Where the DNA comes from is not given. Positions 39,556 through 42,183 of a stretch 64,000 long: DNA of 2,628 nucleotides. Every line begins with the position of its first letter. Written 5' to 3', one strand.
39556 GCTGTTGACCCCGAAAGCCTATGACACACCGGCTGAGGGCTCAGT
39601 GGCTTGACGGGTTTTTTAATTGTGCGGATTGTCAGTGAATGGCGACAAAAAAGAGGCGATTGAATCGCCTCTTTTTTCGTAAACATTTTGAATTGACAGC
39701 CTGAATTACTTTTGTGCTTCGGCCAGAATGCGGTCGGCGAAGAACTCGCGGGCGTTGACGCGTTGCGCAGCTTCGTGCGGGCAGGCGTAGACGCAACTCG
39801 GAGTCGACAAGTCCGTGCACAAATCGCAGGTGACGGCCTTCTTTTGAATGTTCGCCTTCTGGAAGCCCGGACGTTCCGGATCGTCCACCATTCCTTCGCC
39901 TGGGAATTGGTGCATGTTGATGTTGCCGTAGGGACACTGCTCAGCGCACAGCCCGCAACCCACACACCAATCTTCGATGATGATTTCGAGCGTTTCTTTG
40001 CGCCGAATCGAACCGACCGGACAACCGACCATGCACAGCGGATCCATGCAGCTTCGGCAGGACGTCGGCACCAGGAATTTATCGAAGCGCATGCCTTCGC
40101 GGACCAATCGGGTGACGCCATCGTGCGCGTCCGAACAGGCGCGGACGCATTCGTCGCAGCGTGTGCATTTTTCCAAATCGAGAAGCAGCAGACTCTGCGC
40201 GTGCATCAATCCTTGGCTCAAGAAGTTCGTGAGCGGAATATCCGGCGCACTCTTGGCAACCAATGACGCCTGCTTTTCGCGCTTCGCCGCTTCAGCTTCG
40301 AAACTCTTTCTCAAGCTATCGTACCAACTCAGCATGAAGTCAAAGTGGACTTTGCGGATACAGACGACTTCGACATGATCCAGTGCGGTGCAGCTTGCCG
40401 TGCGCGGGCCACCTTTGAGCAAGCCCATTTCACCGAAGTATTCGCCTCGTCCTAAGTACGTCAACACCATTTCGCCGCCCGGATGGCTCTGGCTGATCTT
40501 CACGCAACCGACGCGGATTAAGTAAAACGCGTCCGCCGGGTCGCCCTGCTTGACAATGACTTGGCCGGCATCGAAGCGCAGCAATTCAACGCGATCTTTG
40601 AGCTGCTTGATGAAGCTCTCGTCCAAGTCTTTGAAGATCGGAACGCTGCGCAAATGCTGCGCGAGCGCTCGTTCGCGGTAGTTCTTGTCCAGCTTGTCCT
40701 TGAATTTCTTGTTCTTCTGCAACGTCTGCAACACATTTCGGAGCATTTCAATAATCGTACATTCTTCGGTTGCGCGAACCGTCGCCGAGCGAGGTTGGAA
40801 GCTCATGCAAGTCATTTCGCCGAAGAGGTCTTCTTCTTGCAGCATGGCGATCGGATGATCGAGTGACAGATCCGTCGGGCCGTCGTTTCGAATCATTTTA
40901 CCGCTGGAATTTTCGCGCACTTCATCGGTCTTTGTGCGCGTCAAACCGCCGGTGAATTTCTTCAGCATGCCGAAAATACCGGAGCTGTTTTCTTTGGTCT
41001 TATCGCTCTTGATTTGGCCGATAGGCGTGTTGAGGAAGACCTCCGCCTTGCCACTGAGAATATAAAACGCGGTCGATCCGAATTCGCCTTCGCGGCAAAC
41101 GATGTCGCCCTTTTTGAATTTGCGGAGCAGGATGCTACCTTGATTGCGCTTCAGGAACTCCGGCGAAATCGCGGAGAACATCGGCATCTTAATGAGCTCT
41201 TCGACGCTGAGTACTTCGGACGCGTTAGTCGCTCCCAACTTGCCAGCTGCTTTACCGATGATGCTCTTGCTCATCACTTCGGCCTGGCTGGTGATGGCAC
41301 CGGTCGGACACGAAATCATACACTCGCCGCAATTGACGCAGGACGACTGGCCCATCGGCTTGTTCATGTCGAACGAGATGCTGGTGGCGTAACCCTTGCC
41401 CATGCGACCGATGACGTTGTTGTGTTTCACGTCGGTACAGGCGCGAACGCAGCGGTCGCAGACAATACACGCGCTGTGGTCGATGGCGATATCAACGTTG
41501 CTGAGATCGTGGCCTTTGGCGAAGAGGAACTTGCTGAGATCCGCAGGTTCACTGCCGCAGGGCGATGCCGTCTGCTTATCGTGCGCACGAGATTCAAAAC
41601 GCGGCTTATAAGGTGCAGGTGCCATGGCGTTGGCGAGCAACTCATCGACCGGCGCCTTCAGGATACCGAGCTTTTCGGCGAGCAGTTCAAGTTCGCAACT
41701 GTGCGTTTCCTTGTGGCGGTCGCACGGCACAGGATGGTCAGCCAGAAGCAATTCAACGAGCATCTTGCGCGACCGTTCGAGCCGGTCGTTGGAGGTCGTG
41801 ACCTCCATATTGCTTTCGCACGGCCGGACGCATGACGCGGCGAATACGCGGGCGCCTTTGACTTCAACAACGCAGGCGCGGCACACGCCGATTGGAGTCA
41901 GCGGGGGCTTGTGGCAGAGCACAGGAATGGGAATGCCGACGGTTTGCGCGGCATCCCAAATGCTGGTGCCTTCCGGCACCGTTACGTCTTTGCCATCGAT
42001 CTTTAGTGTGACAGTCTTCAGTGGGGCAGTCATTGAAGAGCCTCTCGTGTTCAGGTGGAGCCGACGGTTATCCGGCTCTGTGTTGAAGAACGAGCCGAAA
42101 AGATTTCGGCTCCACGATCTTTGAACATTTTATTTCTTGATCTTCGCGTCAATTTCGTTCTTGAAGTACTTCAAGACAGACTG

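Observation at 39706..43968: NuoE-NuoF fusion plus a NuoG-like Fe-S protein carrying two cyclic-nucleotide-binding domains, with no catalytic partner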

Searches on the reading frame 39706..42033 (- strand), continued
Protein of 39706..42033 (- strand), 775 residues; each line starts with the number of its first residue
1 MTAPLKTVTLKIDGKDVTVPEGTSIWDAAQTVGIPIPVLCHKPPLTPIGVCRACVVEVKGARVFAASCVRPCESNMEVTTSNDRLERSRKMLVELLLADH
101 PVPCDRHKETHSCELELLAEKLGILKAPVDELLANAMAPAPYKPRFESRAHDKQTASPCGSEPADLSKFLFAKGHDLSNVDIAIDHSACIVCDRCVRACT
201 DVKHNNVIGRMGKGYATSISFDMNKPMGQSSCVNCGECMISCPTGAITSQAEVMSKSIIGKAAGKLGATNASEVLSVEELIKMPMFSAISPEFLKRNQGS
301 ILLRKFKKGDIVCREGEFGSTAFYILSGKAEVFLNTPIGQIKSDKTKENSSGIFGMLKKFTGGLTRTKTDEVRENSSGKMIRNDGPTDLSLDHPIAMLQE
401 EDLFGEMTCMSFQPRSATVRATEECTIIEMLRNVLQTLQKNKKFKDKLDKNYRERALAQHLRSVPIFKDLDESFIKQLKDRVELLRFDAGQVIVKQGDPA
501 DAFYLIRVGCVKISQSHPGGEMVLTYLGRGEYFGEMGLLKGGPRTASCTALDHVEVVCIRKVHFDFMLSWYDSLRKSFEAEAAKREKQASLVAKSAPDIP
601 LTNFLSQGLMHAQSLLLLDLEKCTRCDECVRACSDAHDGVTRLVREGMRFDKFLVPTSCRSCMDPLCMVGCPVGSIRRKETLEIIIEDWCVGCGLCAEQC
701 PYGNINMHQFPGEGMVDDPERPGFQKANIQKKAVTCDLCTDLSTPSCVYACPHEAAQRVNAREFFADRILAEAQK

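Call 82: search_solved_structures(query=L001:9402-10001:+, max_evalue=1e-10, show_alignments=4)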
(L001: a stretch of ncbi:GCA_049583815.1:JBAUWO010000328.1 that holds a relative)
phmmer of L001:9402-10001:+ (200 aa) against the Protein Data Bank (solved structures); distinct sequences matched with E-value up to 1e-10: 61 (the best 60 are shown).
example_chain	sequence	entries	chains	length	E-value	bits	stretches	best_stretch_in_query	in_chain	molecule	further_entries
8a6t_B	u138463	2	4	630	3.9e-51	176.8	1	1-182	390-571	Electron bifurcating hydrogenase subunit HydB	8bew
7q4w_B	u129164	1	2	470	3.1e-48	167.3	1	2-180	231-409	Iron hydrogenase HydB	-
7q4v_B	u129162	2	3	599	4.9e-48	166.7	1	2-180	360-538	Iron hydrogenase HydB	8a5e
7t2r_B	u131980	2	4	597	2.9e-46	160.9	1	2-180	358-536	NiFe hydrogenase subunit B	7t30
9bov_B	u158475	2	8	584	6.9e-42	146.6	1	2-180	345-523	NADH dehydrogenase (Quinone)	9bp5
8oh5_B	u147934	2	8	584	4.6e-41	143.9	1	2-180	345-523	NAD-reducing hydrogenase subunit HoxF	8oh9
9n5u_B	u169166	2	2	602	2.1e-40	141.7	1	2-180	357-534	NfnB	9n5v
9mqx_B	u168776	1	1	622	3.7e-40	141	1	2-182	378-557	NADH:ubiquinone oxidoreductase, NADH-binding (51 kD) subunit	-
8e9g_F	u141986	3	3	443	4.9e-40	140.6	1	1-170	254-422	NADH-quinone oxidoreductase subunit F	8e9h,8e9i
7p5h_B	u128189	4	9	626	3.5e-37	131.3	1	3-181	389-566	Fe-hydrogenase, subunit beta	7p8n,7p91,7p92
7e5z_B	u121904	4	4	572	8.8e-31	110.4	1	1-164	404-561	Tungsten-containing formate dehydrogenase beta subunit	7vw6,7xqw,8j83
8x9v_F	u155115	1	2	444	2.5e-29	105.6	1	1-176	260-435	NADH-quinone oxidoreductase subunit F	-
8iuf_V1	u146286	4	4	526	5.9e-27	97.9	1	1-169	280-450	NDUFV1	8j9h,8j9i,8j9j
2fug_1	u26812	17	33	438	1e-26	97.1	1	1-171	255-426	NADH-quinone oxidoreductase chain 1 | NADH-QUINONE OXIDOREDUCTASE SUBUNIT 1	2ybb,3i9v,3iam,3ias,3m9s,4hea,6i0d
6vw7_B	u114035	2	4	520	1.3e-26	96.7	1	2-165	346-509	NAD-dependent formate dehydrogenase beta subunit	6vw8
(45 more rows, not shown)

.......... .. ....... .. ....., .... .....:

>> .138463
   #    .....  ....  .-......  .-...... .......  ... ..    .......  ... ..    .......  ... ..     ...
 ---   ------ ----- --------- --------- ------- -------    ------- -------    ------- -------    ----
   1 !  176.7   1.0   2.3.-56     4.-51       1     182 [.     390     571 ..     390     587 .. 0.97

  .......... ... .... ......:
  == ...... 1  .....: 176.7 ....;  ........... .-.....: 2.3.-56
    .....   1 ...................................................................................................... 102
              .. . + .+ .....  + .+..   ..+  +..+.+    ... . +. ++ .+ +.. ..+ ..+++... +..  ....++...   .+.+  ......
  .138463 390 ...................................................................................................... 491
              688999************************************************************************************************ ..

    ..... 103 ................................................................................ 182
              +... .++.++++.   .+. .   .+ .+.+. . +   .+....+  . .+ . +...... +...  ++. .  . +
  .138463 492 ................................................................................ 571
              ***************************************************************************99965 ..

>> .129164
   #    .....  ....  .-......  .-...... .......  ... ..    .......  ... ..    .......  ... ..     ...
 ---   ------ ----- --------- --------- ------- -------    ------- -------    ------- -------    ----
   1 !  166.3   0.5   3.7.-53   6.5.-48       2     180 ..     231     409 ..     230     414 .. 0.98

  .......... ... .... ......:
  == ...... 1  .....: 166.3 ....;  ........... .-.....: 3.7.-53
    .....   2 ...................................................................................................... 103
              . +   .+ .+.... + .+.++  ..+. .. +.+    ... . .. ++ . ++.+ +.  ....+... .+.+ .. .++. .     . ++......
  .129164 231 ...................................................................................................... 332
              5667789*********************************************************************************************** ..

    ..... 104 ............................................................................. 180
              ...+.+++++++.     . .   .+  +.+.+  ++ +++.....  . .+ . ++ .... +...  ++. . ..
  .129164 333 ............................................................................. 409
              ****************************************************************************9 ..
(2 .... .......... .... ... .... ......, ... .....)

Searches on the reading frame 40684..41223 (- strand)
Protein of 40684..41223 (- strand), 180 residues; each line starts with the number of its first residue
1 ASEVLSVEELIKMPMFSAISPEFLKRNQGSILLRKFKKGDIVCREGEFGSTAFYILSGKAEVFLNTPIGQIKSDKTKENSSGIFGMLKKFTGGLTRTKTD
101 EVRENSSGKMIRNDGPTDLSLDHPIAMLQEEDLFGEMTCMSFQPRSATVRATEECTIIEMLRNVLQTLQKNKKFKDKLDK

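Call 67: search_solved_structures(query=window:40684-41223:-, max_evalue=0.01, show_alignments=2)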
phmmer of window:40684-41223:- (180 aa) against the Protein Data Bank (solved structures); distinct sequences matched with E-value up to 0.01: 77 (the best 60 are shown).
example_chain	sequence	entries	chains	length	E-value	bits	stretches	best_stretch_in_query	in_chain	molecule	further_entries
5ezr_A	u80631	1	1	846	1.3e-14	57.7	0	30-66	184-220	cGMP-dependent protein kinase, putative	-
4rz7_A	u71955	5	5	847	1.3e-14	57.7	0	30-66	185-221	cGMP-dependent protein kinase, putative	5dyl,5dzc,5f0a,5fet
9p74_A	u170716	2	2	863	1.5e-14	57.5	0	30-66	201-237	cGMP-dependent protein kinase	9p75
5dyk_A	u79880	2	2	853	2.6e-13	53.4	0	30-66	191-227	CGMP-dependent protein kinase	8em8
5kbf_A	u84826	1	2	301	8.5e-09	38.7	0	128-163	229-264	CAMP-dependent protein kinase regulatory subunit, putative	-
3of1_A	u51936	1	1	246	3.3e-07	33.6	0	132-177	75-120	cAMP-dependent protein kinase regulatory subunit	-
1vp6_A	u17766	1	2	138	2.2e-06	30.9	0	11-68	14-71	Cyclic-nucleotide binding domain of mesorhizobium loti CNG potassium channel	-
1u12_A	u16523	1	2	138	2.2e-06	30.9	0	11-68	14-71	cyclic nucleotide binding domain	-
3cl1_A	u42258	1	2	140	2.3e-06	30.8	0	11-68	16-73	Mll3241 protein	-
2k0g_A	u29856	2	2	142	2.4e-06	30.8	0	11-68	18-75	Mll3241 protein | Cyclic nucleotide-gated potassium channel mll3241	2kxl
6m63_A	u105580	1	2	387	4.3e-06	29.9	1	12-94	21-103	Chimera of Cyclic nucleotide-gated potassium channel mll3241 and Yellow fluorescent protei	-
4muv_A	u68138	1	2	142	5.6e-06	29.6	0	11-65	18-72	Cyclic nucleotide-gated potassium channel mll3241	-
6rsx_A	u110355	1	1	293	9e-06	28.9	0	10-63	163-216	Regulatory Subunit of Protein Kinase A (cAMP-dependent) from Euglena gracilis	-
3clp_A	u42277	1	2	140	1.2e-05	28.5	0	11-68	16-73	Mll3241 protein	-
5j3u_A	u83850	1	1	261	1.4e-05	28.3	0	127-172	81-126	Protein Kinase A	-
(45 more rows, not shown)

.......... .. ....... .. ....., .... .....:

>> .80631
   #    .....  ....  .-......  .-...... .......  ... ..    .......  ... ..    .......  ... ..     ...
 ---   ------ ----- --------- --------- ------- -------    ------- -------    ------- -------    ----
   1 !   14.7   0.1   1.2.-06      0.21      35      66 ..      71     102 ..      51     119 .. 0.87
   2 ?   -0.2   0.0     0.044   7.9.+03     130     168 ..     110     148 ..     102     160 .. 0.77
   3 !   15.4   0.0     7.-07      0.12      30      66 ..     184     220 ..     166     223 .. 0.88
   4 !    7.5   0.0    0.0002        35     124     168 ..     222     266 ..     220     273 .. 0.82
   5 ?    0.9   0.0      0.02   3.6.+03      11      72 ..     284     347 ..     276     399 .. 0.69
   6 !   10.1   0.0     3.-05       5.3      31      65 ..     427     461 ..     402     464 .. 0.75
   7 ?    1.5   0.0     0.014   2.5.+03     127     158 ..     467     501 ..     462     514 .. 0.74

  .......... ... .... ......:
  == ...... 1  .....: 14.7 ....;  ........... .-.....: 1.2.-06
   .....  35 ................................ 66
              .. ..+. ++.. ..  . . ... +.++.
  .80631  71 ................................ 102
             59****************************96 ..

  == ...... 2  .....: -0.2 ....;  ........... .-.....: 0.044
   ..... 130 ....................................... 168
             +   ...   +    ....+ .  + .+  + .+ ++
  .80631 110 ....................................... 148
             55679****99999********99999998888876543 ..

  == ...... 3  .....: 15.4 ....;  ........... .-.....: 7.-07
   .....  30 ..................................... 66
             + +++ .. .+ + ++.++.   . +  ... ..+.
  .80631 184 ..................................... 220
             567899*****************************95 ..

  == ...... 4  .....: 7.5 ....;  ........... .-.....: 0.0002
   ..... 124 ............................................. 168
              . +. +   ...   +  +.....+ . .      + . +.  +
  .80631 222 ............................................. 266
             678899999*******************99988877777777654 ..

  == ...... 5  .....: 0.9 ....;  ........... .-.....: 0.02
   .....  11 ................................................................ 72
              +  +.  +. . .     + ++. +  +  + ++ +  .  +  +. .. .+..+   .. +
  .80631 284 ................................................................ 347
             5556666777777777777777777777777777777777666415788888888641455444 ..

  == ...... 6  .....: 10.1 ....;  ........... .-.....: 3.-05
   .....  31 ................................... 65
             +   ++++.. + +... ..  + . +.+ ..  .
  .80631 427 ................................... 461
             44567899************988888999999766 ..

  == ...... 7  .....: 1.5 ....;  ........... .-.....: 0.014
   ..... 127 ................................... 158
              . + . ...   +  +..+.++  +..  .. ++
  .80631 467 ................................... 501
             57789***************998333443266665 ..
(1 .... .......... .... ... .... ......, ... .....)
